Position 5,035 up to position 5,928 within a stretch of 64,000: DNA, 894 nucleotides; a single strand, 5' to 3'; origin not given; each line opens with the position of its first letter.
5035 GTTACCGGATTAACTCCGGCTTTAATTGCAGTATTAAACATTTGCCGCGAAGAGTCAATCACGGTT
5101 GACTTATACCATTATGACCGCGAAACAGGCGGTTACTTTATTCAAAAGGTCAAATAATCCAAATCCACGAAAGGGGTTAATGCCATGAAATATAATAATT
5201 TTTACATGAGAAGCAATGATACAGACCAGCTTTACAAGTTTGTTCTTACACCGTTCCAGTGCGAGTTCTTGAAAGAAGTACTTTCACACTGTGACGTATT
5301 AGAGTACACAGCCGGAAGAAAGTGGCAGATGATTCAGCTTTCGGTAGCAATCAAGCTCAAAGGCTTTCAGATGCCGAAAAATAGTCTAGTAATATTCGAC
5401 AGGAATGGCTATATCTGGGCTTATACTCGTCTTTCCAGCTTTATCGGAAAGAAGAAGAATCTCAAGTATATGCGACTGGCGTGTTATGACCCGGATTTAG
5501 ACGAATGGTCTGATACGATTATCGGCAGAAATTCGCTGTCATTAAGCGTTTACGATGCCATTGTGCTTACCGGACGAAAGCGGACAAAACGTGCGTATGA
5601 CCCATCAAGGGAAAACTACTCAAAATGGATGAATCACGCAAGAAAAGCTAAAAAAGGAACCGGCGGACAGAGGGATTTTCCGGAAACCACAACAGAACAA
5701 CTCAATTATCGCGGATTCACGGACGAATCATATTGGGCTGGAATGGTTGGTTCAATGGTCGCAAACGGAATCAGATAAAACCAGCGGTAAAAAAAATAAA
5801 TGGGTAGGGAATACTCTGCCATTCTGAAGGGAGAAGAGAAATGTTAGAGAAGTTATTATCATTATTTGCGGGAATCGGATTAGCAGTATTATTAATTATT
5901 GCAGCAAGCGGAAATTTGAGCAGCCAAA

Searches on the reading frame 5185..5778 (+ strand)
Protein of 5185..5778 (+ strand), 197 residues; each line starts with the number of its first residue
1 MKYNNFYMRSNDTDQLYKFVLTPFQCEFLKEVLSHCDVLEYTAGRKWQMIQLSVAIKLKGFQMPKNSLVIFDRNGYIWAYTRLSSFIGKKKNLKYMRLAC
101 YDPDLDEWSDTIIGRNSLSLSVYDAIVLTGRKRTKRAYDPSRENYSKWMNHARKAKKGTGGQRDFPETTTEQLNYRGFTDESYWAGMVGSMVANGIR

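Call 10: search_protein_families(library=pfam, proteins=[window:5185-5778:+], max_evalue=0.01)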
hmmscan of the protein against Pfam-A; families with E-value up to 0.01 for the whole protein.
window:5185-5778:+ (197 aa): 0 families

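Call 11: search_protein_families(library=phrogs, proteins=[window:5185-5778:+], max_evalue=0.001)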
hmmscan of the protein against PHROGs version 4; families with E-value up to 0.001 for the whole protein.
window:5185-5778:+ (197 aa): 0 families

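Call 71: find_related_loci(query=window:5185-5778:+, collection=viral_contigs, flank=4000)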
Query window:5185-5778:+ (197 aa) in viral_contigs; peptide patterns used: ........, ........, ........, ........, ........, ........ (x = any residue, [..] = any of these).
16 stretches matched a pattern; 6 encode a relative of the query (tblastn E <= 1e-3); 6 distinct loci.
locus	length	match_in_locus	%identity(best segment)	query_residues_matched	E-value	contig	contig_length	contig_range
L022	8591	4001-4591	95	1-197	5e-131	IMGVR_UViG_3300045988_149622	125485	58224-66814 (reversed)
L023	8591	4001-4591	86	1-197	1e-118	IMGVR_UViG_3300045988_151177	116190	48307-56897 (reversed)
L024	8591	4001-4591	85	1-197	2e-118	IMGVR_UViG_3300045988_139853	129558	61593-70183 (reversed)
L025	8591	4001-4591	84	1-197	4e-117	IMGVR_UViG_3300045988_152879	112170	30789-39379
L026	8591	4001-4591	84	1-197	5e-117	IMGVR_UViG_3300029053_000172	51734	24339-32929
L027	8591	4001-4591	83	1-197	5e-116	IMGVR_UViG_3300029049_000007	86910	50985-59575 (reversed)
